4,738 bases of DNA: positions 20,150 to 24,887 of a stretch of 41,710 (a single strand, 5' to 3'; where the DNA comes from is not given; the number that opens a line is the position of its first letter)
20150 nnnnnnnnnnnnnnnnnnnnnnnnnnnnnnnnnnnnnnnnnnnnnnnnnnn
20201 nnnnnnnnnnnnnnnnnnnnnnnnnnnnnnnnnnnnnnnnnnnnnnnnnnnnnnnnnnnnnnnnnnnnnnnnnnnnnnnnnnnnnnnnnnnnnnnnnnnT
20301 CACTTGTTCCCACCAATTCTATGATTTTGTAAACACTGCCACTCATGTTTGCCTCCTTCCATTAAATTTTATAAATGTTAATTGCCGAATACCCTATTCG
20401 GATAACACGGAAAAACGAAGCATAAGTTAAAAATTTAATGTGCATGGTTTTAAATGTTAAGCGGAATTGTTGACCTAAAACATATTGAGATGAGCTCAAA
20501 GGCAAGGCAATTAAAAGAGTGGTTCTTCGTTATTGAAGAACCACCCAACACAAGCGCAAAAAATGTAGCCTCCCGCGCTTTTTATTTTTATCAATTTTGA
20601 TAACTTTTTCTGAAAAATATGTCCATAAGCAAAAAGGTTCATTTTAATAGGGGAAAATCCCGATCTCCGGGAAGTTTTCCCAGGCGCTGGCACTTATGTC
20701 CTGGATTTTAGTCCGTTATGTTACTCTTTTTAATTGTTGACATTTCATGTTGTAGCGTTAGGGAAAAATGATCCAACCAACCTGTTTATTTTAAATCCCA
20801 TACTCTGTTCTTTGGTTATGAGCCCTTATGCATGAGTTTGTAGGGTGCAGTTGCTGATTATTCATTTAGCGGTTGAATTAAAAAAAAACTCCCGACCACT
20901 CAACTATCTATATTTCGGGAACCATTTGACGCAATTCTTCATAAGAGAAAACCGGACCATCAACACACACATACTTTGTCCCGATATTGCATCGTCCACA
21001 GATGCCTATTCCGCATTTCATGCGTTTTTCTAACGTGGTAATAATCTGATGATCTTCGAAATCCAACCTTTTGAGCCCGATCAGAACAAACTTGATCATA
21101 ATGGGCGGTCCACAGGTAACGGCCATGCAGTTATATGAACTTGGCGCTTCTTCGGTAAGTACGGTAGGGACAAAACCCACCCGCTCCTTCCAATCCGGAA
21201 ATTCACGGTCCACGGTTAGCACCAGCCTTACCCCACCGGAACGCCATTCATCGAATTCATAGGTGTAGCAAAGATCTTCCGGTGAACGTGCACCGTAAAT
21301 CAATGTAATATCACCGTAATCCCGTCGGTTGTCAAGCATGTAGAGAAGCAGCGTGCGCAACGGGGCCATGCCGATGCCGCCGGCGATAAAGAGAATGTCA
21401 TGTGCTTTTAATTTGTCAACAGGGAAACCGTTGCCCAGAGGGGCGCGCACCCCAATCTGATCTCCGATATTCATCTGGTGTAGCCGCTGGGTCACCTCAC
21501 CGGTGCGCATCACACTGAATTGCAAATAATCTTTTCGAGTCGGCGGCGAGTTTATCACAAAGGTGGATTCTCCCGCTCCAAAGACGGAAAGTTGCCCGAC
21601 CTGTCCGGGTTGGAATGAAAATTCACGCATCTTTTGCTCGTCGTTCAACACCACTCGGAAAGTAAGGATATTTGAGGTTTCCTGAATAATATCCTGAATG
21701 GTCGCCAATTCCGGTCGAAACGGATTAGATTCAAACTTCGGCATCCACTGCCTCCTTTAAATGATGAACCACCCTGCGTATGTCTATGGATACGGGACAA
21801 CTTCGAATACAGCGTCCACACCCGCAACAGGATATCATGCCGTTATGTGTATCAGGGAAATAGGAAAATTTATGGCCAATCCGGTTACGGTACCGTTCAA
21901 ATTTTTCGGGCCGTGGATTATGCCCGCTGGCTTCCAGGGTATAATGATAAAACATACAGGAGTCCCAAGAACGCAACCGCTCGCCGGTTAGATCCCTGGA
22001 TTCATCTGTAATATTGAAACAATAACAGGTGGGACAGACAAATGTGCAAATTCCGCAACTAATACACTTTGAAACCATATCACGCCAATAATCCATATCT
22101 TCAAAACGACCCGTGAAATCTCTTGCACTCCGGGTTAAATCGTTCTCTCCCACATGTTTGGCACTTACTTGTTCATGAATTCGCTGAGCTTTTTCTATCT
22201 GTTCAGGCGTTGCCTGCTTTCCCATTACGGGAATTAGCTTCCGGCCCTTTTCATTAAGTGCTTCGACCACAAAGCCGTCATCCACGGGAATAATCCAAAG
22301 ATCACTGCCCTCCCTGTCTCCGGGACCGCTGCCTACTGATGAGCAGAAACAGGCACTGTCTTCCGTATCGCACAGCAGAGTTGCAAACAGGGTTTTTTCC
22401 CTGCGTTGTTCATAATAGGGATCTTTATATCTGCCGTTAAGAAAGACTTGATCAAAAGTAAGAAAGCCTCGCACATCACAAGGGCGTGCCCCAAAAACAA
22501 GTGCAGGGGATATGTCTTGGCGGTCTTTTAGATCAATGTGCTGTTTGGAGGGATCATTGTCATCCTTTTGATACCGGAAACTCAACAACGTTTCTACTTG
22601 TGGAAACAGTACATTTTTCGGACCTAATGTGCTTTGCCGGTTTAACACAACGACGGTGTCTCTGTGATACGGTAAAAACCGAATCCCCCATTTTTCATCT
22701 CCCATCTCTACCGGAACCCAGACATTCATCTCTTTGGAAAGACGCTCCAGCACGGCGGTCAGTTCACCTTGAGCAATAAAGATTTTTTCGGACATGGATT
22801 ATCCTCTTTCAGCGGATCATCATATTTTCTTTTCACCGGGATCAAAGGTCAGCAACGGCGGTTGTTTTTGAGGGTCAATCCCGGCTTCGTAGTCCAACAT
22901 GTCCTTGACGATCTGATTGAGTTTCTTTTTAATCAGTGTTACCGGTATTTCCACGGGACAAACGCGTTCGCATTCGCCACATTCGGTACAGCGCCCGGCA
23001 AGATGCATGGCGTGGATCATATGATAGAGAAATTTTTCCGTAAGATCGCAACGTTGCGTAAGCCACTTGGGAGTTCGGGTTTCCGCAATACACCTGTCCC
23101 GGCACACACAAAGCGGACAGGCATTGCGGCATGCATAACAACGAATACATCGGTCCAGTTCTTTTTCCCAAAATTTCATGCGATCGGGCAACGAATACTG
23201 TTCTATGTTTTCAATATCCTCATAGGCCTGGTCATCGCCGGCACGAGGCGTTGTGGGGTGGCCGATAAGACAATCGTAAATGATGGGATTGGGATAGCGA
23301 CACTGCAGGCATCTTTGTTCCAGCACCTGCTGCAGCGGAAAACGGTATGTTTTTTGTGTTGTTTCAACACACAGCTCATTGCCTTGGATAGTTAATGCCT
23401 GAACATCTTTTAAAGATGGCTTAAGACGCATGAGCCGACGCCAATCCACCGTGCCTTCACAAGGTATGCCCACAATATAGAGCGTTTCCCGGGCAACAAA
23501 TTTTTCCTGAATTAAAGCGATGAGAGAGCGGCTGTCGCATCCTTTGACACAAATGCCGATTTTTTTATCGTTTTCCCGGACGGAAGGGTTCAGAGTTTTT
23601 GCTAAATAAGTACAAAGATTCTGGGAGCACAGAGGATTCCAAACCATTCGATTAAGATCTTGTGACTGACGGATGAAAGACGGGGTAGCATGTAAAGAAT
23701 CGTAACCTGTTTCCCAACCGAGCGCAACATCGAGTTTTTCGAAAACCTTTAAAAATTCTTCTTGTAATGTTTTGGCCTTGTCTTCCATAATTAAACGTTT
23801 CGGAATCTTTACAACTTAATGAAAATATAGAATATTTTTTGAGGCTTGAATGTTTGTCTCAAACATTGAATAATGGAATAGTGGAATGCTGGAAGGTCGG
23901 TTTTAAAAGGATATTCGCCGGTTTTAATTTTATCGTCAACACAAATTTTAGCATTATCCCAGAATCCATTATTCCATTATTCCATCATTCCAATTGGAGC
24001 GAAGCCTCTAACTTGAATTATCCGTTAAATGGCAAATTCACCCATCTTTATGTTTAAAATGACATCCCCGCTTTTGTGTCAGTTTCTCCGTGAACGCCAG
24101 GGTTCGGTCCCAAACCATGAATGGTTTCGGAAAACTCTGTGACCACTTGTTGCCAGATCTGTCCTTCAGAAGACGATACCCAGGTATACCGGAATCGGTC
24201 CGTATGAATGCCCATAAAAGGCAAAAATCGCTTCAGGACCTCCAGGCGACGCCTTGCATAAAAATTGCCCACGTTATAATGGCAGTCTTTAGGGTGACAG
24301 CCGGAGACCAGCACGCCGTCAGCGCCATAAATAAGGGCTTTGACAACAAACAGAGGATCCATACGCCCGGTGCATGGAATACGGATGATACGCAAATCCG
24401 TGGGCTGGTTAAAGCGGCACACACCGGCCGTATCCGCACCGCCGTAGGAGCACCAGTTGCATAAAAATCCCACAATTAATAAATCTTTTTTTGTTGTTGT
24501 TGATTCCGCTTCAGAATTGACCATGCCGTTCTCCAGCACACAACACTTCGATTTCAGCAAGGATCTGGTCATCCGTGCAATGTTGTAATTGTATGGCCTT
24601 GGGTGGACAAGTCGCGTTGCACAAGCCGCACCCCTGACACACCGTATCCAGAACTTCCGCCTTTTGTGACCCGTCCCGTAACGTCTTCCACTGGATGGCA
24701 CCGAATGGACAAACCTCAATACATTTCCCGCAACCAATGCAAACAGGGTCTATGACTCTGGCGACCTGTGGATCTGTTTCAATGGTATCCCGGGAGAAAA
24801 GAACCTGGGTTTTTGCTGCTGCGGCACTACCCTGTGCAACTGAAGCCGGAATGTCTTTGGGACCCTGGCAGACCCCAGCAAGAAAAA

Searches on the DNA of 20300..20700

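Call 50: search_rna_families(source=window, start=20300, end=20700, threshold=evalue, max_evalue=1)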
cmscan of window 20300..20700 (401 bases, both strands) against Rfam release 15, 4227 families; matches with E-value up to 1: 2.
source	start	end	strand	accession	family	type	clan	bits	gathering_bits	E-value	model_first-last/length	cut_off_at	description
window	20523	20626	-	RF01669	P14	Gene; sRNA;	-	17.7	45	0.37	1-146/146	no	Pseudomonas sRNA P14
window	20516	20568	+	RF00032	Histone3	Cis-reg;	-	16.2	34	0.14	1-46/46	no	Histone 3' UTR stem-loop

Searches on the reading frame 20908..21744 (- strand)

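Call 11: search_protein_families(library=pfam, proteins=[window:20908-21744:-])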
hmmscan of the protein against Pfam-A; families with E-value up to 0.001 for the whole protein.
window:20908-21744:- (278 aa): 2 families
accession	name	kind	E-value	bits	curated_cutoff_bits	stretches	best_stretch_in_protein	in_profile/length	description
PF00175.26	NAD_binding_1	-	6.3e-18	65.9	22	1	119-220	1-107/109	Oxidoreductase NAD-binding domain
PF10418.14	DHODB_Fe-S_bind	-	8.3e-13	48.3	23.9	1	239-271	1-40/41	Iron-sulfur cluster binding domain of dihydroorotate dehydrogenase B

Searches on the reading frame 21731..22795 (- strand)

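Call 11: search_protein_families(library=pfam, proteins=[window:21731-22795:-])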
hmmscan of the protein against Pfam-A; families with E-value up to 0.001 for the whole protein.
window:21731-22795:- (354 aa): 9 families
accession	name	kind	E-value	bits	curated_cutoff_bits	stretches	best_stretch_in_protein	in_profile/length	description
PF17179.9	Fer4_22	-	3.8e-32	111.5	27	1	243-337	1-95/95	4Fe-4S dicluster domain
PF13534.11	Fer4_17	-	2.3e-07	31.7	22.2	0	232-255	34-57/61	4Fe-4S dicluster domain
PF13746.11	Fer4_18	-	4.7e-07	30.4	27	0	281-341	19-79/114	4Fe-4S dicluster domain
PF13237.11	Fer4_10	-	3e-06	27.5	25.5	0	322-335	8-21/53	4Fe-4S dicluster domain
PF13183.11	Fer4_8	-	3.5e-06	27.9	27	1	241-337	2-68/68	4Fe-4S dicluster domain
PF00037.32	Fer4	-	3.2e-05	24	21.1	0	242-256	6-20/24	4Fe-4S binding domain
PF13187.11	Fer4_9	-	0.00026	21.4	27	0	237-256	30-49/52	4Fe-4S dicluster domain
PF12797.12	Fer4_2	-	0.00036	20.8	24.5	1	242-256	8-22/22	4Fe-4S binding domain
PF14697.11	Fer4_21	-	0.00086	19.8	35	0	239-260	36-57/59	4Fe-4S dicluster domain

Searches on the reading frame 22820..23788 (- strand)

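Call 11: search_protein_families(library=pfam, proteins=[window:22820-23788:-])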
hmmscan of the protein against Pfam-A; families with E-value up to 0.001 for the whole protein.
window:22820-23788:- (322 aa): 7 families
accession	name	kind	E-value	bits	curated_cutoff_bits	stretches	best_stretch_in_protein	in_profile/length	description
PF13183.11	Fer4_8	-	1e-07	32.8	27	1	210-281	1-68/68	4Fe-4S dicluster domain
PF12838.12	Fer4_7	-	3.8e-06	27.7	27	0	213-281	1-52/52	4Fe-4S dicluster domain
PF12797.12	Fer4_2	-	6.6e-06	26.2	24.5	1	210-225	6-21/22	4Fe-4S binding domain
PF00037.32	Fer4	-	2.5e-05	24.3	21.1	1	265-281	6-22/24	4Fe-4S binding domain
PF04432.18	FrhB_FdhB_C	-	3e-05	24.4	23.3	1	75-164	2-96/150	Coenzyme F420 hydrogenase/dehydrogenase, beta subunit C terminus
PF13187.11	Fer4_9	-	4.3e-05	23.9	27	1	213-280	1-50/52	4Fe-4S dicluster domain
PF13534.11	Fer4_17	-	0.00023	22.1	22.2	1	213-281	1-60/61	4Fe-4S dicluster domain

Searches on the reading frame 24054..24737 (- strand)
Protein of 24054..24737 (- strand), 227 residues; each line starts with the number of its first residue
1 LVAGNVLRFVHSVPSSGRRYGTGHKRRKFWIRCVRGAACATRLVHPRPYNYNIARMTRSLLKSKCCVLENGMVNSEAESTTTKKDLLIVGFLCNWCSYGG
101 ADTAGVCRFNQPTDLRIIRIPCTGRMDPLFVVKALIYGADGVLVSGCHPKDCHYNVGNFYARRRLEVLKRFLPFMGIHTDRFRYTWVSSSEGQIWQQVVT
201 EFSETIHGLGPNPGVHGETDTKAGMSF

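Call 11: search_protein_families(library=pfam, proteins=[window:24054-24737:-])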
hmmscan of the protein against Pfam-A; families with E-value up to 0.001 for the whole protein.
window:24054-24737:- (227 aa): 1 family
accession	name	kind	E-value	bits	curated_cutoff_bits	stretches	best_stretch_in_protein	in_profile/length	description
PF02662.21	FlpD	-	7.8e-47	158.7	22.3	1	88-210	1-123/123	Methyl-viologen-reducing hydrogenase, delta subunit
